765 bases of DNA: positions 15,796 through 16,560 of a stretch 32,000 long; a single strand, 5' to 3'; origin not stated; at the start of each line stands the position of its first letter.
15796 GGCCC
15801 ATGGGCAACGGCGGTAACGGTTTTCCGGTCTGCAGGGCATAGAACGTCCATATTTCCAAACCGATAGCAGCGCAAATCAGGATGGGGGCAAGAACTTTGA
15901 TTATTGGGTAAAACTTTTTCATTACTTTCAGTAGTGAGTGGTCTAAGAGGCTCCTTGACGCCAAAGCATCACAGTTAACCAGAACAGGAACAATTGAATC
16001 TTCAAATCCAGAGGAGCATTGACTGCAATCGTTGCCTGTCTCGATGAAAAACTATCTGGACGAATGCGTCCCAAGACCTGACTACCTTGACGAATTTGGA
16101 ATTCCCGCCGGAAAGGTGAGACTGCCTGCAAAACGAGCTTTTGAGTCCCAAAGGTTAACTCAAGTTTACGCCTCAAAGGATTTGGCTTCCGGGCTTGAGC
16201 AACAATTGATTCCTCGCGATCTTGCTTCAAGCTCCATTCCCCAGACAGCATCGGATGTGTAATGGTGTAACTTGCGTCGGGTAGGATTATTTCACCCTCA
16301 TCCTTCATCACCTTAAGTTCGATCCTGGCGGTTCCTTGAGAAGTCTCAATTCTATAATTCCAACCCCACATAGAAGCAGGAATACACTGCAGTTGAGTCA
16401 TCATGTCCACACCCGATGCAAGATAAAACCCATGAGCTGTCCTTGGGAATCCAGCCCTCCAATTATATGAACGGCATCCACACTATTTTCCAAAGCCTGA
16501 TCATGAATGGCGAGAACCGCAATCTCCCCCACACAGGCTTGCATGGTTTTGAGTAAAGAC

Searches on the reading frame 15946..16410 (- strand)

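Call 117: search_protein_families(library=pfam, alignment_id=A10, max_evalue=0.00001)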
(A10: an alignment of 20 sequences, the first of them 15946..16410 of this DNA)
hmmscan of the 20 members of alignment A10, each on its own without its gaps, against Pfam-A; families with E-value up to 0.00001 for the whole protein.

A. member 1, window:15946-16410:- (155 aa): 0 families

B. families by the number of members that match (of 20 scanned): 29 families (the first 25 are shown)
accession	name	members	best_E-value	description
PF00152.25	tRNA-synt_2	1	2.7e-68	tRNA synthetases class II (D, K and N)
PF00248.27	Aldo_ket_red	1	5.1e-65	Aldo/keto reductase family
PF01903.22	CbiX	1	5.5e-59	CbiX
PF05552.17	MS_channel_1st_1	1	3.2e-53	Mechanosensitive ion channel, conserved TM helix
PF05685.18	Uma2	1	9.3e-47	Putative restriction endonuclease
PF00805.28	Pentapeptide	1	1.4e-38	Pentapeptide repeats (8 copies)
PF01027.25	Bax1-I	1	1.4e-28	Inhibitor of apoptosis-promoting Bax1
PF13649.12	Methyltransf_25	1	1.4e-23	Methyltransferase domain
PF08241.18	Methyltransf_11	1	2.3e-21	Methyltransferase domain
PF22645.1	GKRP_SIS_N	1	4.7e-19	Glucokinase regulatory protein N-terminal SIS domain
PF05239.21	PRC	1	8.2e-19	PRC-barrel domain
PF08242.18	Methyltransf_12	1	2.2e-18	Methyltransferase domain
PF13599.13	Pentapeptide_4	1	3.1e-18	Pentapeptide repeat region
PF00171.27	Aldedh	1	9.7e-17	Aldehyde dehydrogenase family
PF13489.12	Methyltransf_23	1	1.6e-16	Methyltransferase domain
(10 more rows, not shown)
